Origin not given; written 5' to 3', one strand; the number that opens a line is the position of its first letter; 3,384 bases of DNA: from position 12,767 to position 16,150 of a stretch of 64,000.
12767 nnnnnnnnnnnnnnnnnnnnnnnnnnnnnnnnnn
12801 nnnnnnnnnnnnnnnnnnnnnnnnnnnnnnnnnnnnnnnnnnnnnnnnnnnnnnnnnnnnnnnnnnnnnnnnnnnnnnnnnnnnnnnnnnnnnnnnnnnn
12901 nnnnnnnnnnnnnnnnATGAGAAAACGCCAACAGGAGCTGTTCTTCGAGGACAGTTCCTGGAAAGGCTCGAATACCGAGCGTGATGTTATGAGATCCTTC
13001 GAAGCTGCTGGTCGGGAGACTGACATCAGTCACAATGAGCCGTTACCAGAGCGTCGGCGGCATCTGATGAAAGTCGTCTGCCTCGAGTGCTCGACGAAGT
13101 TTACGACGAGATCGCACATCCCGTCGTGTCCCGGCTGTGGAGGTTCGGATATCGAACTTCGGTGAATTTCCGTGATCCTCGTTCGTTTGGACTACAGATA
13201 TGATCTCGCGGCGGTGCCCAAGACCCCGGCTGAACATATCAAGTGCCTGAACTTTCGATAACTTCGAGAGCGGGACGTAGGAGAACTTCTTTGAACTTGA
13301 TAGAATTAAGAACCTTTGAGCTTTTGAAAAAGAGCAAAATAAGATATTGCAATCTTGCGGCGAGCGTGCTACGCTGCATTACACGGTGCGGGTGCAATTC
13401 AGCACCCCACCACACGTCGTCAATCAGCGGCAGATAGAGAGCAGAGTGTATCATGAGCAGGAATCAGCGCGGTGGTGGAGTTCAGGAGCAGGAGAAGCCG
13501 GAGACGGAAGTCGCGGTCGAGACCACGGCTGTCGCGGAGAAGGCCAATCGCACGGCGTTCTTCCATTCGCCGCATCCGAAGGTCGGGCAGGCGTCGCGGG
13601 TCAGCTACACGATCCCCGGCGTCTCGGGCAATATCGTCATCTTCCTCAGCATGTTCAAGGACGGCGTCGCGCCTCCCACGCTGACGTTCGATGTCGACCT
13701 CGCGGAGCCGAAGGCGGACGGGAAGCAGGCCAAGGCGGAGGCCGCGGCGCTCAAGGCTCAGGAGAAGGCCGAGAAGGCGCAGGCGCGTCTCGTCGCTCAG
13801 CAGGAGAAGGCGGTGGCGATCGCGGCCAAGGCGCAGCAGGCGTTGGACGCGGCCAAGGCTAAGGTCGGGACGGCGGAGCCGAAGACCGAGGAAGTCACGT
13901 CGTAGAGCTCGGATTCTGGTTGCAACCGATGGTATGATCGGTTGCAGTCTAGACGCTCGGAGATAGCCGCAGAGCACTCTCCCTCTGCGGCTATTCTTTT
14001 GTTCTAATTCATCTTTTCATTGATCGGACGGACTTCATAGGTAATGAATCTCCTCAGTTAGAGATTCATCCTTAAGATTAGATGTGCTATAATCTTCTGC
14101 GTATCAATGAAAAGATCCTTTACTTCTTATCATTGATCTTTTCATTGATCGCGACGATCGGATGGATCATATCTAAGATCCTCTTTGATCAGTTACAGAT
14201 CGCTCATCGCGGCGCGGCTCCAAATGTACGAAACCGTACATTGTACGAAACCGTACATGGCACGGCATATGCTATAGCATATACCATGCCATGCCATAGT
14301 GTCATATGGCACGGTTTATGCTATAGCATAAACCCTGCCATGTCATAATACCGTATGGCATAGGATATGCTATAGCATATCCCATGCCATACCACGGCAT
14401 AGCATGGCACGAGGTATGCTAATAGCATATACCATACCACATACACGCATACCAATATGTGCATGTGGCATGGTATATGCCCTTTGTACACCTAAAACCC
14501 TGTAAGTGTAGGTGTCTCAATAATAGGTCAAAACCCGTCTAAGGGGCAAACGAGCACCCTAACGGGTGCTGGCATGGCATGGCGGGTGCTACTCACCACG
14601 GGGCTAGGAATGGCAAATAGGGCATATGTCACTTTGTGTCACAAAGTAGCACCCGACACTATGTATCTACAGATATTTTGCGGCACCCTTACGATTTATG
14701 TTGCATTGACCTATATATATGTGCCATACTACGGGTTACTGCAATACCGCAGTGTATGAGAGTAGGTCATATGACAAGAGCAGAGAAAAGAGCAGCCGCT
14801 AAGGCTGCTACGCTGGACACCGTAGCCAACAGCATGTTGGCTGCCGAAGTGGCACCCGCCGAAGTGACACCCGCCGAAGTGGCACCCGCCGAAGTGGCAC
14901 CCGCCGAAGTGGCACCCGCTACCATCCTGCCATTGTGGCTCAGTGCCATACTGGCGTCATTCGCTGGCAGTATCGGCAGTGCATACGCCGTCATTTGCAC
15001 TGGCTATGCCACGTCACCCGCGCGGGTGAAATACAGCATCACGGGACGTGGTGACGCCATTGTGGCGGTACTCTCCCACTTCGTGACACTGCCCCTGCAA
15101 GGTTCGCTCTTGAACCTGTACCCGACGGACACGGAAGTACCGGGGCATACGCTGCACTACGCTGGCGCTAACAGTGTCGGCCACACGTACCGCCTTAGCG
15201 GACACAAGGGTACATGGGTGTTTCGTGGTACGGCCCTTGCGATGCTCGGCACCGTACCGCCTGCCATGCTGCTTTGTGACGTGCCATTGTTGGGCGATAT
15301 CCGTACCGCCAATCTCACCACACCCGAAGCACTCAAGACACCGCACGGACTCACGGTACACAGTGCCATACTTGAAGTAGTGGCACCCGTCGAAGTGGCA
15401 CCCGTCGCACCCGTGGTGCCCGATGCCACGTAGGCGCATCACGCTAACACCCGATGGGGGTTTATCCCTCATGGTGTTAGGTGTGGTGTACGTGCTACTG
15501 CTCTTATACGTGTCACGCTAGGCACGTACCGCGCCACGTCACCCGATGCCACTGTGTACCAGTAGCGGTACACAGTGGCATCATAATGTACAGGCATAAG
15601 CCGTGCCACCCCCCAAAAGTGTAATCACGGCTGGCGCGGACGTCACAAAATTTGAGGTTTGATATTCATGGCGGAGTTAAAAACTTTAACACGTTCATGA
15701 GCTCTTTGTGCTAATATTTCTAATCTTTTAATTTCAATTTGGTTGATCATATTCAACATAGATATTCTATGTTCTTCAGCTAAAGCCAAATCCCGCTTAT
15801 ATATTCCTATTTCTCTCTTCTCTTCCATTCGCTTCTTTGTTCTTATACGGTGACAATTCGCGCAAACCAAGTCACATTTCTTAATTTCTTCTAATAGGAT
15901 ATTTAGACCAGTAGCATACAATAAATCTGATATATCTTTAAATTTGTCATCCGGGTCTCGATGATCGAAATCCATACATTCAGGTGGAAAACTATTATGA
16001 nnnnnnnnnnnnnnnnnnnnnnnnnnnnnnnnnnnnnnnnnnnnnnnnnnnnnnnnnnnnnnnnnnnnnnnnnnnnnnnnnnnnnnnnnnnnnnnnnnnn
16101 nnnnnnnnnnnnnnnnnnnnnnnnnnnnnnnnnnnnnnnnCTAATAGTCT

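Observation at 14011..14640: Dense palindrome/iteron region: four copies of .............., an operator-like 15-bp inverted repeat, and direct repeats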

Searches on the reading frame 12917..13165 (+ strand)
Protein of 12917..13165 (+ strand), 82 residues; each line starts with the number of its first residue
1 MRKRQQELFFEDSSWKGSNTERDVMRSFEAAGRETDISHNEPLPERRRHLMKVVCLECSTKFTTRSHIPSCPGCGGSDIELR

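Call 112: search_protein_families(library=padloc, proteins=[window:12917-13165:+], max_evalue=0.01)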
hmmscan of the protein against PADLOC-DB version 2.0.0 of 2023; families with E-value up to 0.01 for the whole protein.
window:12917-13165:+ (82 aa): 0 families

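Call 113: search_protein_families(library=pfam, proteins=[window:12917-13165:+], max_evalue=0.01)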
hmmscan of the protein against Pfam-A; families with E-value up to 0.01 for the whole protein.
window:12917-13165:+ (82 aa): 2 families
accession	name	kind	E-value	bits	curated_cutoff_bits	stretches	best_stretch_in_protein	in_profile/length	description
PF01155.25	HypA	-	0.00056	20.4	28.9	1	27-81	47-99/112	Hydrogenase/urease nickel incorporation, metallochaperone, hypA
PF23455.1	DUF7129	-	0.00071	19.7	30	1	55-77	14-36/45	Domain of unknown function (DUF7129)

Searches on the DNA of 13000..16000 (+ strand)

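Call 6: search_dna_similar(query=window:13000-16000:+, collection=phages, mode=near)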
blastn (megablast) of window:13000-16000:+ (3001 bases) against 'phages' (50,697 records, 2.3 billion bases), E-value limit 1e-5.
No match.

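Call 80: search_dna_similar(query=window:14220-14600:+, collection=phages, mode=distant, max_evalue=1, max_rows=25)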
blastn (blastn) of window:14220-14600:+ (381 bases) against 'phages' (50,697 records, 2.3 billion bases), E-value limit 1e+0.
No match.

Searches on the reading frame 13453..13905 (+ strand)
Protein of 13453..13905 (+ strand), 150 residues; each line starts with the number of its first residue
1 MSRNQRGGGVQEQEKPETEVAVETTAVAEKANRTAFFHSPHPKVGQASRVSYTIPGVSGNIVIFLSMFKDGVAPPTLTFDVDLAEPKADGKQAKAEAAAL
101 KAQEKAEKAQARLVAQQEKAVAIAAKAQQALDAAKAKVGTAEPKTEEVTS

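Call 14: search_protein_families(library=pfam, proteins=[window:13453-13905:+], max_evalue=0.01)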
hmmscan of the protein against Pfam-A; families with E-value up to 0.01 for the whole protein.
window:13453-13905:+ (150 aa): 0 families

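Call 15: search_protein_families(library=phrogs, proteins=[window:13453-13905:+], max_evalue=0.01)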
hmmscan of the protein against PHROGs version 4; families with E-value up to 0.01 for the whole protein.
window:13453-13905:+ (150 aa): 1 family
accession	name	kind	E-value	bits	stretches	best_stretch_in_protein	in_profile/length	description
phrog_13481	-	tail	0.00047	20.2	1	26-141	161-224/596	tail fiber protein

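Call 102: find_homologous_proteins(query=window:13453-13905:+)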
Query window:13453-13905:+ (150 aa): 16 proteins with E <= 0.001 among 444 candidates.
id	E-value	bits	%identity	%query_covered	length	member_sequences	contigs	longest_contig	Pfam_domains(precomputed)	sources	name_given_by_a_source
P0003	6.7e-85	300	100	100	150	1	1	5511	-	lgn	-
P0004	5.4e-57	210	76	98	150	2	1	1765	-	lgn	-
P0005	4.3e-53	197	78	87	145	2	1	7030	-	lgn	-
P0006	6.1e-48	180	71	92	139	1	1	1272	-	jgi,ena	-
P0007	2.1e-42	162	75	67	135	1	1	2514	-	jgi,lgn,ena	-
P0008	3.2e-41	159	67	80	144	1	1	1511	-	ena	-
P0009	7.8e-41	157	64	92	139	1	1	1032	-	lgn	-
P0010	2.6e-40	156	68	65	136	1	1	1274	-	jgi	jgi:hypothetical protein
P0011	7.3e-40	154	69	83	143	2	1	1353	-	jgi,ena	jgi:hypothetical protein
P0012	1.9e-39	153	53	70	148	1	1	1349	-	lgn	-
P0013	7.0e-35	138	55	100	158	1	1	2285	-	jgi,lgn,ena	-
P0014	5.8e-26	109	50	86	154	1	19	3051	-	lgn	-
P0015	2.3e-20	91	51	67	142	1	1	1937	-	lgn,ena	-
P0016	3.6e-16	78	50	70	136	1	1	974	-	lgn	-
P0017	6.4e-13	67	51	67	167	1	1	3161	-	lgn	-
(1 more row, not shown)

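Call 103: find_encoding_contigs(protein=P0005, flank=6000, max_places=2)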
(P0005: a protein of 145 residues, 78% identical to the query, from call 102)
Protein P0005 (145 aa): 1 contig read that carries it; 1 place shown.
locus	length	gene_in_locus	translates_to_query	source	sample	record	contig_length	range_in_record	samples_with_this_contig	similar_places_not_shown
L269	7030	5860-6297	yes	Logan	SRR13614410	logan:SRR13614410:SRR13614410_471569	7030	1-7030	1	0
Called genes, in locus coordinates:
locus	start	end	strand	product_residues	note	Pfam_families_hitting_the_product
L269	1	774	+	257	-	?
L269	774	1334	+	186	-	-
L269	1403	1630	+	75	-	-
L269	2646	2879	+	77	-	-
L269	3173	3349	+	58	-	-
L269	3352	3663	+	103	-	-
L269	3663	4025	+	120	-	-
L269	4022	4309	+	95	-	-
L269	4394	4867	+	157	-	-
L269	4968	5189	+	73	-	-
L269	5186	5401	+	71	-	-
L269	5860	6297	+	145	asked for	-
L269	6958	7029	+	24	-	?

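Call 104: find_encoding_contigs(protein=P0007, flank=3000, max_places=2)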
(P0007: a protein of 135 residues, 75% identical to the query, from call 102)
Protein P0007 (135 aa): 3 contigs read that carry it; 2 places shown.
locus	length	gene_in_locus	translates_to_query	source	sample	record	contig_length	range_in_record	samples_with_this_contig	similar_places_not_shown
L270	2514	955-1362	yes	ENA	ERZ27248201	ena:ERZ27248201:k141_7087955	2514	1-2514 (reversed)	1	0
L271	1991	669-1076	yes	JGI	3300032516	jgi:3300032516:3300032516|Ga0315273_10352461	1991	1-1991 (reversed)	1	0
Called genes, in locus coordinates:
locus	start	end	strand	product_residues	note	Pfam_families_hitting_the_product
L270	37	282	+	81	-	-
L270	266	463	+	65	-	-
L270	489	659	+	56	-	-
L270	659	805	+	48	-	-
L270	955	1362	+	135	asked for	-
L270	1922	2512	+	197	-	?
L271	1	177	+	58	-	?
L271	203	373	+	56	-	-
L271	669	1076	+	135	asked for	-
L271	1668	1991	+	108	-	?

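Call 105: find_encoding_contigs(protein=P0013, flank=3000, max_places=2)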
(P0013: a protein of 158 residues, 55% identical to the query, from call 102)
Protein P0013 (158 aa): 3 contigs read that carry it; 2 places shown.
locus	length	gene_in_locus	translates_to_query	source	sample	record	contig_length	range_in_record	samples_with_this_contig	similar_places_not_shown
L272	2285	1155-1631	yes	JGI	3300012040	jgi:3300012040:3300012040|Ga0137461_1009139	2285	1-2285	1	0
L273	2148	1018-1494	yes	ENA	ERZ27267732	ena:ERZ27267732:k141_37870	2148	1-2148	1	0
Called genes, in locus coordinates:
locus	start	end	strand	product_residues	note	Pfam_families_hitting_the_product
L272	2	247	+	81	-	?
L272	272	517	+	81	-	PF23455:DUF7129 (faint)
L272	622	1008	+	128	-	-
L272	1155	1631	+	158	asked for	-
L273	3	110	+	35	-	?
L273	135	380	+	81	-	PF23455:DUF7129 (faint)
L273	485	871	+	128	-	-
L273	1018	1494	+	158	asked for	-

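Call 106: find_encoding_contigs(protein=P0014, flank=3000, max_places=3)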
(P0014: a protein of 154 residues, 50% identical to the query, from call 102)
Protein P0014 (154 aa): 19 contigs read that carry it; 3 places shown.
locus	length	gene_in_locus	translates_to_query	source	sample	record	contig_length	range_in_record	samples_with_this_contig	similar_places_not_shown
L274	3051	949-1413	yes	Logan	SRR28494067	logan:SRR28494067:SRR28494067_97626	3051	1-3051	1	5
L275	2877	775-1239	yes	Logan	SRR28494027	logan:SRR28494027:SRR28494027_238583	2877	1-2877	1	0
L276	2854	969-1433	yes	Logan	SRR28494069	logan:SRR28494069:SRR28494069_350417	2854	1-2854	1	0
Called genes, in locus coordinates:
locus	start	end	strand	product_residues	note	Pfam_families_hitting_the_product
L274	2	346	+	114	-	?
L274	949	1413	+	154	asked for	-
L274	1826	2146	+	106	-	-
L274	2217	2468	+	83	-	-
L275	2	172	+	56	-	?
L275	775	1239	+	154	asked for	-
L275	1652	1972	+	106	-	-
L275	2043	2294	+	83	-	-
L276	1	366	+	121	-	?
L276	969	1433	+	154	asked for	-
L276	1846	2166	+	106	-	-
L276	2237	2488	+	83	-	-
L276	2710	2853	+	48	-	?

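Call 107: find_encoding_contigs(protein=P0017, flank=3000, max_places=2)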
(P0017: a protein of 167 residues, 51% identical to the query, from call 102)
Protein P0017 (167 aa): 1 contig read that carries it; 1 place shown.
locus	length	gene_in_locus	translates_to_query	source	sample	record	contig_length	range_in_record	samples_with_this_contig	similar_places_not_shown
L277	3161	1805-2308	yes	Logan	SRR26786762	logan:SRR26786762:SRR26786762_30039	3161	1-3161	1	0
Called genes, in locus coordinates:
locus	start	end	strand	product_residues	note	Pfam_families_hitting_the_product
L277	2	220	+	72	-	?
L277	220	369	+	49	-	-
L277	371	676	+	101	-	-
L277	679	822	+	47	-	-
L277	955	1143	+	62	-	-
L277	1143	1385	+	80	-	-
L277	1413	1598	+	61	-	-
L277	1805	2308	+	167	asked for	-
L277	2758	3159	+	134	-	?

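Call 112: search_protein_families(library=padloc, proteins=[window:13453-13905:+], max_evalue=0.01)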
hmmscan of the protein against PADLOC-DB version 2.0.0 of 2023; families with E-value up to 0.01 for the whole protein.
window:13453-13905:+ (150 aa): 0 families

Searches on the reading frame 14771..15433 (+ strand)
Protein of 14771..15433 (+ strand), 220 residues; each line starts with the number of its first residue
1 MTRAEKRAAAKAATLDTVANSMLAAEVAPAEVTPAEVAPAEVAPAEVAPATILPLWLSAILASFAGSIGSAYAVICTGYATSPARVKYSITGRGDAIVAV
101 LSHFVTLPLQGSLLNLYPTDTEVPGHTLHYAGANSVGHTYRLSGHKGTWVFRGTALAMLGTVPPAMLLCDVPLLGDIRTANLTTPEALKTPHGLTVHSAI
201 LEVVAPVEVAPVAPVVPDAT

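Call 14: search_protein_families(library=pfam, proteins=[window:14771-15433:+], max_evalue=0.01)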
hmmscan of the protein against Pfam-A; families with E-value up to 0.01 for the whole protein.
window:14771-15433:+ (220 aa): 0 families

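Call 15: search_protein_families(library=phrogs, proteins=[window:14771-15433:+], max_evalue=0.01)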
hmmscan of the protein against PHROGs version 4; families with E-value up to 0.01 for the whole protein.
window:14771-15433:+ (220 aa): 0 families

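Call 17: find_encoding_contigs(protein=window:14771-15433:+, flank=10000)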
Protein window:14771-15433:+ (220 aa): no gene with exactly this product is on record in the collection.

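Call 22: find_homologous_proteins(query=window:14771-15433:+)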
Query window:14771-15433:+ (220 aa): 2 proteins with E <= 0.001 among 1541 candidates.
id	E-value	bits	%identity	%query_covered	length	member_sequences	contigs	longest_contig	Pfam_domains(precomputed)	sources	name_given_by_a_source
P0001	2.1e-117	408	93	100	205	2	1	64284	-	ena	-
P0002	3.2e-86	307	75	93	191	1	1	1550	-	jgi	-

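Call 23: find_encoding_contigs(protein=P0001, flank=10000)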
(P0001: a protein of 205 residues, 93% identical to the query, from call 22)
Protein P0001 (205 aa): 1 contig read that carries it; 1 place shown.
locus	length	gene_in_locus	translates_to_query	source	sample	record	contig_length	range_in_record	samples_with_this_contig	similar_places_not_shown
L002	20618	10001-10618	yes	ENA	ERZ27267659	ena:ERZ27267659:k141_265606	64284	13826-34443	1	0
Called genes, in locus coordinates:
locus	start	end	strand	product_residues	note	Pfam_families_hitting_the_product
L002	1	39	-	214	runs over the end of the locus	PF00149:Metallophos, PF12850:Metallophos_2 (weak)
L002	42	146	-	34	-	-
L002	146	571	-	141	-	-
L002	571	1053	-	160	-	-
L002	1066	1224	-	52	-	-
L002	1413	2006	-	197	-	-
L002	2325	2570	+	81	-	-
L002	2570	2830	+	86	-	-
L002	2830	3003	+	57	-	-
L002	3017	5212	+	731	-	PF05272:VapE-like_dom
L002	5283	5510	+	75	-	-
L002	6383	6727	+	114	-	-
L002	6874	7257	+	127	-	-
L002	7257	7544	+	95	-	-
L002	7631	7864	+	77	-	-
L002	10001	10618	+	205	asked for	-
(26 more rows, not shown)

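Call 24: find_encoding_contigs(protein=P0002, flank=10000)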
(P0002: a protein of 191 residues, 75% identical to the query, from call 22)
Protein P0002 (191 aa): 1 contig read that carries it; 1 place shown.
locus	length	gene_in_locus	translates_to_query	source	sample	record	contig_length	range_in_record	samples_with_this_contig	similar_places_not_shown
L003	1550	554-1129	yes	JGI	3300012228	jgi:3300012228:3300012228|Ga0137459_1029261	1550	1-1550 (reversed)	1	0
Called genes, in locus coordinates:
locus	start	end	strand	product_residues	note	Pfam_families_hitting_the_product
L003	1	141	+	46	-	?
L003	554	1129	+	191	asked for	-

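Call 28: find_related_loci(query=A1, collection=viral_contigs, flank=6000)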
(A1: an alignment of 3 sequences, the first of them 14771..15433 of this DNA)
Query A1 (220 aa) in viral_contigs; peptide patterns used: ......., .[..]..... (x = any residue, [..] = any of these).
21 stretches matched a pattern, but none encodes a relative of the query by tblastn (E <= 1e-3).

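Call 29: find_related_loci(query=A1, collection=metagenome_contigs, flank=6000)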
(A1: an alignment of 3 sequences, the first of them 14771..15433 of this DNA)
Query A1 (220 aa) in metagenome_contigs; peptide patterns used: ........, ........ (x = any residue, [..] = any of these).
600 stretches matched a pattern (row limit reached: there are more); 13 encode a relative of the query (tblastn E <= 1e-3); 13 distinct loci.
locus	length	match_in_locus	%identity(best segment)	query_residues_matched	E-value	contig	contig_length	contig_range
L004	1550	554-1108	75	1-204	3e-100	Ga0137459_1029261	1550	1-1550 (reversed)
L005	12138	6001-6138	86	25-54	2e-9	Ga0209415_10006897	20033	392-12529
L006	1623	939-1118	55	8-57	6e-9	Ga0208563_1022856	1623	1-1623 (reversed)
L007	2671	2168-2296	76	10-54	2e-7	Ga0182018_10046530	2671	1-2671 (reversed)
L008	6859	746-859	77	21-58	3e-7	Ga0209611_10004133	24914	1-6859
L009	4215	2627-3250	36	6-95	3e-7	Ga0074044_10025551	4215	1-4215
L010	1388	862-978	70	25-54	3e-7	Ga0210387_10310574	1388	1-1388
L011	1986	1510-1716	72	13-60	8e-7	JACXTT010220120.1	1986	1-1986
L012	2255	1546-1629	84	25-54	1e-6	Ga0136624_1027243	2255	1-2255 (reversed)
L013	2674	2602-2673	88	25-54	2e-6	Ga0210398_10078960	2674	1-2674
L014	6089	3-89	66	16-54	9e-6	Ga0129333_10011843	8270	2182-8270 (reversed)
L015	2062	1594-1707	76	5-54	1e-5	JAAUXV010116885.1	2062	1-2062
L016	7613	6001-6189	51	18-56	2e-5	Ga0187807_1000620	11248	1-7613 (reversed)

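Call 112: search_protein_families(library=padloc, proteins=[window:14771-15433:+], max_evalue=0.01)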
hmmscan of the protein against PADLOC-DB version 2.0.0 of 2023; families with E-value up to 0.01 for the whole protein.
window:14771-15433:+ (220 aa): 0 families

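Call 119: predict_structure(alignment_id=A1)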
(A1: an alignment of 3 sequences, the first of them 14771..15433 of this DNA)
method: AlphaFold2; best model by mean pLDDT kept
length: 220 residues; sequences in the alignment: 3
mean_pLDDT: 35.2   pTM: 0.29
mean pLDDT of the five models: 35.2, 31.9, 31.9, 30.3, 28.6
residues with pLDDT >= 90: 0; 70-90: 1; 50-70: 13; < 50: 206
segments of 3 or more residues with pLDDT < 50: 11-87, 91-214
pLDDT, mean of each block of 10 residues (from residue 1): 57 39 37 38 32 33 30 43 47 48 35 28 26 26 22 27 38 29 28 32 31 48
secondary structure, 60 per line:
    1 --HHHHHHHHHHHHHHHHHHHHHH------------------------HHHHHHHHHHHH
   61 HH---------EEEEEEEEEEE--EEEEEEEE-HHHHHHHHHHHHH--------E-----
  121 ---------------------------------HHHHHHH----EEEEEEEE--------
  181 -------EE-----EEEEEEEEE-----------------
elements in order: H3-24 H49-62 E72-82 E85-92 H94-106 H154-160 E165-172 E195-203
